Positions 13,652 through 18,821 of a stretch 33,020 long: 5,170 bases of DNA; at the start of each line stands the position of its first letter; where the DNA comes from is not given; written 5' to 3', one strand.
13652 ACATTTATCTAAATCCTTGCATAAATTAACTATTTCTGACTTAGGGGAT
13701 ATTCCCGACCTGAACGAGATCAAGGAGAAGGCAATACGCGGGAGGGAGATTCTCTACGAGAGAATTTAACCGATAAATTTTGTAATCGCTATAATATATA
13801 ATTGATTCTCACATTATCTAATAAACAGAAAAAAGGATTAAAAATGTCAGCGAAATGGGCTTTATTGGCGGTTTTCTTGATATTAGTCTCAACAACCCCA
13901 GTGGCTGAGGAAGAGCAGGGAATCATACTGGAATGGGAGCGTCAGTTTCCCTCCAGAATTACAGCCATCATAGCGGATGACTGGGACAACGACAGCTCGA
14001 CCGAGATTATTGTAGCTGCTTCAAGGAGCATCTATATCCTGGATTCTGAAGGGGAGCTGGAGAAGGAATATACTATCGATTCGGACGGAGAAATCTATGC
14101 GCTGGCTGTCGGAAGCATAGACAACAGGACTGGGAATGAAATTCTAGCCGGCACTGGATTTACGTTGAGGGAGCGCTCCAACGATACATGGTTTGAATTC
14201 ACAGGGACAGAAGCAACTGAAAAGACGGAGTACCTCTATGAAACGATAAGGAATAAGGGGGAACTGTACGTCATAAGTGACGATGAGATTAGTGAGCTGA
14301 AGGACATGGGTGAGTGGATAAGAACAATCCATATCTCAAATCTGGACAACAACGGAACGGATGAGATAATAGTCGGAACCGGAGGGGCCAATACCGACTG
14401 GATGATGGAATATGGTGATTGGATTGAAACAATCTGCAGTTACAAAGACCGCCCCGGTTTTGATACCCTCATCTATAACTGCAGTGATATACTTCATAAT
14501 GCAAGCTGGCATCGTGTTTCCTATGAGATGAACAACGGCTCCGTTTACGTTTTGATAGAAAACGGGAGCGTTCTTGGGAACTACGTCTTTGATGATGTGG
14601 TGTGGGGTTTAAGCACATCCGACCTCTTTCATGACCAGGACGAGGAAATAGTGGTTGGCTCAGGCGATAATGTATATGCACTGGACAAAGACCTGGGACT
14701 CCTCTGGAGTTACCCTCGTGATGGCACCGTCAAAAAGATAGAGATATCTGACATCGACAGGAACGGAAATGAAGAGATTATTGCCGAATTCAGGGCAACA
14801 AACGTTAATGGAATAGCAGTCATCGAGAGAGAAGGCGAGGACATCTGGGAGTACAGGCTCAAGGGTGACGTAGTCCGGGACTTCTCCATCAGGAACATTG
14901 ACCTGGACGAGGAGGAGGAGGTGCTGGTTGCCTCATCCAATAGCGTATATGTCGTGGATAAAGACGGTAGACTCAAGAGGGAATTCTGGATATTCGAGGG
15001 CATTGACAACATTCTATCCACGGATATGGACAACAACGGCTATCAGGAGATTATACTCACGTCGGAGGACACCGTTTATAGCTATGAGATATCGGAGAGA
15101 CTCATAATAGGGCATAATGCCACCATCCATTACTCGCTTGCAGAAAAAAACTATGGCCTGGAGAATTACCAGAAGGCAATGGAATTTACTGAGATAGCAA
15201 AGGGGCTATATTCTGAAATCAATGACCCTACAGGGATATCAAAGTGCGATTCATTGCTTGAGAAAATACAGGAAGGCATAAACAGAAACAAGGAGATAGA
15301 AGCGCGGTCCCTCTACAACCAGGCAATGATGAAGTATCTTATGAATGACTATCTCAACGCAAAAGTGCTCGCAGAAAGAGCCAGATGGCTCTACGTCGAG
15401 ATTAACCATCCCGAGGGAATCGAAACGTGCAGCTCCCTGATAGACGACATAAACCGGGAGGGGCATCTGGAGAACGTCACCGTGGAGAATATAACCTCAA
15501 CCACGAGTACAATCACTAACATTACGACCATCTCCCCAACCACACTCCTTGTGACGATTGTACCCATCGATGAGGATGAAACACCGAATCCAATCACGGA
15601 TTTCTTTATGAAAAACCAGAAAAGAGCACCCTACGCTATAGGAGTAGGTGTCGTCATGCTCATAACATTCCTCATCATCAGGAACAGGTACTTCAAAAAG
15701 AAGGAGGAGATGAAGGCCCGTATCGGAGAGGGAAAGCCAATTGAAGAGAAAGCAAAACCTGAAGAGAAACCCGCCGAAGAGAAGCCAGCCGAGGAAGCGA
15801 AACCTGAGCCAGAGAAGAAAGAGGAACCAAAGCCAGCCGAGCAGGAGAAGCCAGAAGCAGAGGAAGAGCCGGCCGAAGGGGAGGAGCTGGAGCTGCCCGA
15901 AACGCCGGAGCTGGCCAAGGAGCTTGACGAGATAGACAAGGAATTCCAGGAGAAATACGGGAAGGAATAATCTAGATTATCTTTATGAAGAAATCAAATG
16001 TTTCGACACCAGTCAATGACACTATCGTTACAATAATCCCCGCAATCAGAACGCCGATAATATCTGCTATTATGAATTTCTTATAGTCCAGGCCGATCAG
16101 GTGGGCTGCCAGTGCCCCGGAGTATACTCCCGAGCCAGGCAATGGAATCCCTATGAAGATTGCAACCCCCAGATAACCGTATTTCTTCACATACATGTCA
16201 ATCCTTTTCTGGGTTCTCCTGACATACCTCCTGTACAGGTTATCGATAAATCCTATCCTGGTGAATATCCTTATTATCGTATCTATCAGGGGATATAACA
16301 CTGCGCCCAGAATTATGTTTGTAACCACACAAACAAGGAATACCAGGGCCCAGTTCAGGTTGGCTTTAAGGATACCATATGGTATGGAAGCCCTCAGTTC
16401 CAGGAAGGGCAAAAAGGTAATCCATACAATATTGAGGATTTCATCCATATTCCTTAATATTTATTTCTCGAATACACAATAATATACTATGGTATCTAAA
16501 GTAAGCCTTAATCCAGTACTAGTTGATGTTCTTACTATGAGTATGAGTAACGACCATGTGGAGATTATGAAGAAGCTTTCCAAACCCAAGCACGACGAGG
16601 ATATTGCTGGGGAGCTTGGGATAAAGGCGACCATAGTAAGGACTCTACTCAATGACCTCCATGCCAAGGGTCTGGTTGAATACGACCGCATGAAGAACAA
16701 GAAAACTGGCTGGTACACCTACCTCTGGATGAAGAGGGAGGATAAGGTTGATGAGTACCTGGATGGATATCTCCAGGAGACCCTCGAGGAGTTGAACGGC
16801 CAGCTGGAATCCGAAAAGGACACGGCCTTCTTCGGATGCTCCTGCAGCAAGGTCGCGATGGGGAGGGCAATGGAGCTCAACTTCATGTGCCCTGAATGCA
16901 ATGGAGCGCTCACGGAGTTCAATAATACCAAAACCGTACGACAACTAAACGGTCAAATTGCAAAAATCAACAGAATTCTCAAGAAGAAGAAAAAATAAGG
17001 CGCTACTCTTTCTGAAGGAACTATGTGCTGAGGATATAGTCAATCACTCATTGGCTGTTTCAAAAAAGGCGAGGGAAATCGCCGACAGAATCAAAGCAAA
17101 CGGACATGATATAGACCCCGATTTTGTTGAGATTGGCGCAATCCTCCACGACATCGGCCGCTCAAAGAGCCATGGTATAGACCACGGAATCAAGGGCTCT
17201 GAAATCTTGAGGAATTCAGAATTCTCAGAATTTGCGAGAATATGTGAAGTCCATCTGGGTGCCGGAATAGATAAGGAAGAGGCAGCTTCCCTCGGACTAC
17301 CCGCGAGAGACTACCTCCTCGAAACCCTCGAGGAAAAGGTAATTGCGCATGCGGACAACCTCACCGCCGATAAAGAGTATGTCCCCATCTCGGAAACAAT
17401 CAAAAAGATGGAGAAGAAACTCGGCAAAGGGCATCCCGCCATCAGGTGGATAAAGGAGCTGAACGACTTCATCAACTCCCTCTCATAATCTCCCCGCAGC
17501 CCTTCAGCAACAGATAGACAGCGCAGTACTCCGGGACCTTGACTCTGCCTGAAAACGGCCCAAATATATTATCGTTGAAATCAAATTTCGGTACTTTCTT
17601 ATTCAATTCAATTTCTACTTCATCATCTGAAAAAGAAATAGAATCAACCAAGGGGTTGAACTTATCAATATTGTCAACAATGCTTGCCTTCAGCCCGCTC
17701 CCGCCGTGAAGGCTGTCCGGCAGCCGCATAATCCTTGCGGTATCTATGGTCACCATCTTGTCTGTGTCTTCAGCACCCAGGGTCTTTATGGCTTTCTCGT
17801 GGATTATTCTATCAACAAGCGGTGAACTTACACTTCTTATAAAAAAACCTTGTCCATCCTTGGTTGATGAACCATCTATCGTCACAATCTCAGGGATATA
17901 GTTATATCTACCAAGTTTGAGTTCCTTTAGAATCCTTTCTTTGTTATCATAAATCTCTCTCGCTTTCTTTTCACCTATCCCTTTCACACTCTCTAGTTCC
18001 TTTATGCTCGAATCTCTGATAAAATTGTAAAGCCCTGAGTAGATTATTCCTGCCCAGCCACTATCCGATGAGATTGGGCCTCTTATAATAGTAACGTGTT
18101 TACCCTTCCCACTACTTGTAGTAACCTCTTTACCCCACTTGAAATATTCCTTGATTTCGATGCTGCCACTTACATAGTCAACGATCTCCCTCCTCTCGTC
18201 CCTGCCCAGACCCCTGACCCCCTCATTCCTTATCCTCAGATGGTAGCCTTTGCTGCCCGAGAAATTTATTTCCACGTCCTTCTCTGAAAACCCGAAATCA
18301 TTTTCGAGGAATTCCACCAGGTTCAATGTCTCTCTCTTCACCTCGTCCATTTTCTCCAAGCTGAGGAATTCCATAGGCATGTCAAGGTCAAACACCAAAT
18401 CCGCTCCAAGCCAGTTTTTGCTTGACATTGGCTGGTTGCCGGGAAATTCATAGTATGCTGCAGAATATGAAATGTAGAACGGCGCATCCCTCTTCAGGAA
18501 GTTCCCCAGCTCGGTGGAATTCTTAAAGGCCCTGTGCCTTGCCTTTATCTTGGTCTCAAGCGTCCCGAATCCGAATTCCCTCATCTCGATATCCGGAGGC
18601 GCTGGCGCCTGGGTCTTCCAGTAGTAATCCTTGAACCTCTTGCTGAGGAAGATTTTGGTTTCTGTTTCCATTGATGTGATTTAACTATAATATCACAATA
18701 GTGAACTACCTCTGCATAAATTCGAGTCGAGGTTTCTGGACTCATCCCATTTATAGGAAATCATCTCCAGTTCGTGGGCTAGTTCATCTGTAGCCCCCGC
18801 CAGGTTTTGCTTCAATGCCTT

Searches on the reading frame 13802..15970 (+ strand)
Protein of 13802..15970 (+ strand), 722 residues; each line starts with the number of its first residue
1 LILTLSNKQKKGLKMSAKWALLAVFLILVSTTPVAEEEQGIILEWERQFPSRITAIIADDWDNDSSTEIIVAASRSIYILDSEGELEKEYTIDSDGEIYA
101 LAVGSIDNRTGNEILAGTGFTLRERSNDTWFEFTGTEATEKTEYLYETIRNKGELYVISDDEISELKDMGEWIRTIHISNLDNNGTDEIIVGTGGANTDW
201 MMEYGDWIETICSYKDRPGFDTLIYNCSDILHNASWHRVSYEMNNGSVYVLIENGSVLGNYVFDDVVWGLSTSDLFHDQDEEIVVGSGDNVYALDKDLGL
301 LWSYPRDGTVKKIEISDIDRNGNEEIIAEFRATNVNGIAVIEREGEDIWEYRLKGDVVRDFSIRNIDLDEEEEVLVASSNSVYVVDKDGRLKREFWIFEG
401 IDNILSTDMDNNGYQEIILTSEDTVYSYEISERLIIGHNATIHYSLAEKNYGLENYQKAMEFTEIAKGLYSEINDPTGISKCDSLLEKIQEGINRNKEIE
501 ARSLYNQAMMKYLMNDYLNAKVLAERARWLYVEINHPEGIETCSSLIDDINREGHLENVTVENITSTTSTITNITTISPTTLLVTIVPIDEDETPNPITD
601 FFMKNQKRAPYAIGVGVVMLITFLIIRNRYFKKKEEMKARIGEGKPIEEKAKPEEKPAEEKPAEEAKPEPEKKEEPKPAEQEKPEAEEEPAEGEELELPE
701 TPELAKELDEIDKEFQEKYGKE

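Call 8: search_protein_families(library=pfam, proteins=[window:13802-15970:+])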
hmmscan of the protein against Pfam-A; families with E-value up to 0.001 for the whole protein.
window:13802-15970:+ (722 aa): 4 families
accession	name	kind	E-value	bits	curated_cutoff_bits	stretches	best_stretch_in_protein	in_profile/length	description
PF25292.1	Beta-prop_CGLA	-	2.3e-12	47.4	26.8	1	339-395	12-69/316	Lambda-carrageenase beta-propeller domain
PF13517.12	FG-GAP_3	-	2.3e-05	25.3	26.9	0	60-108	1-53/61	FG-GAP-like repeat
PF13360.13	PQQ_2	-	0.00018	21.7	27.6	1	273-426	67-211/233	Outer membrane protein assembly factor BamB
PF13570.13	Beta-prop_ACSF4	-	0.00085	19.2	133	0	336-407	195-260/329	Beta-alanine-activating enzyme, beta-propeller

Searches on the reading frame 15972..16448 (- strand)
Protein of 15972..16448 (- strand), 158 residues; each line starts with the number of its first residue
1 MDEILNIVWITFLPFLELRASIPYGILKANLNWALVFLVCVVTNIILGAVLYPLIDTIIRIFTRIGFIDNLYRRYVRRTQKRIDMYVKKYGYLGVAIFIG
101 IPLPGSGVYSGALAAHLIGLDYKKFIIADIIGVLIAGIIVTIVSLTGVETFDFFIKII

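Call 67: search_protein_families(library=pfam, proteins=[window:15972-16448:-])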
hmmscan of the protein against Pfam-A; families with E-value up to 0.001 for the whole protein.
window:15972-16448:- (158 aa): 1 family
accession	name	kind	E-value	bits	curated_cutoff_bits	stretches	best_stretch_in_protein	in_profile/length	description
PF06695.16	Sm_multidrug_ex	-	2.5e-29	102.7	30.7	1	17-139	1-121/121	Putative small multi-drug export protein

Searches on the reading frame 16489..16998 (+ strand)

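Call 67: search_protein_families(library=pfam, proteins=[window:16489-16998:+])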
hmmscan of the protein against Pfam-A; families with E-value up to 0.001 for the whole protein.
window:16489-16998:+ (169 aa): 2 families
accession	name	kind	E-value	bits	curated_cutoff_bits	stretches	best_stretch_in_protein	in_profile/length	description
PF02002.24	TFIIE_alpha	-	4.3e-15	55.9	22.9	1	14-110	6-104/105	TFIIE alpha subunit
PF05331.17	DUF742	-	0.00051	20.3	27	1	17-68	39-90/114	Protein of unknown function (DUF742)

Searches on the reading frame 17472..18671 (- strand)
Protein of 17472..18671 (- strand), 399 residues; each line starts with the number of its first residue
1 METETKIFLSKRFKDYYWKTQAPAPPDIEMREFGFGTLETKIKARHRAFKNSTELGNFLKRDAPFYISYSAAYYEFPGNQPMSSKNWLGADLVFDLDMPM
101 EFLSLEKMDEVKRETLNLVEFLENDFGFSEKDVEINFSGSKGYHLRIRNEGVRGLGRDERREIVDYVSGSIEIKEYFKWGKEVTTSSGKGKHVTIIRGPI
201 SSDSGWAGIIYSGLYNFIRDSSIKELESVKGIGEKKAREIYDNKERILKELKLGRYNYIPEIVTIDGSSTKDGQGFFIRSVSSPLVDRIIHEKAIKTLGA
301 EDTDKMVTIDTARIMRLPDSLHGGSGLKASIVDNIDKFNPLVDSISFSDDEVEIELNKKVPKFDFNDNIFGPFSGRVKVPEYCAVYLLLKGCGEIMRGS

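Call 67: search_protein_families(library=pfam, proteins=[window:17472-18671:-])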
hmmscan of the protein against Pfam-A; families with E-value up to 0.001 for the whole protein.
window:17472-18671:- (399 aa): 2 families
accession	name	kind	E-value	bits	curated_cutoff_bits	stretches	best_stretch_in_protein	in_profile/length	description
PF01896.25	DNA_primase_S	-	2.4e-11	44.7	26.8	1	94-328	1-156/163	DNA primase small subunit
PF00633.29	HHH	-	1.5e-05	25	24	1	219-242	6-29/30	Helix-hairpin-helix motif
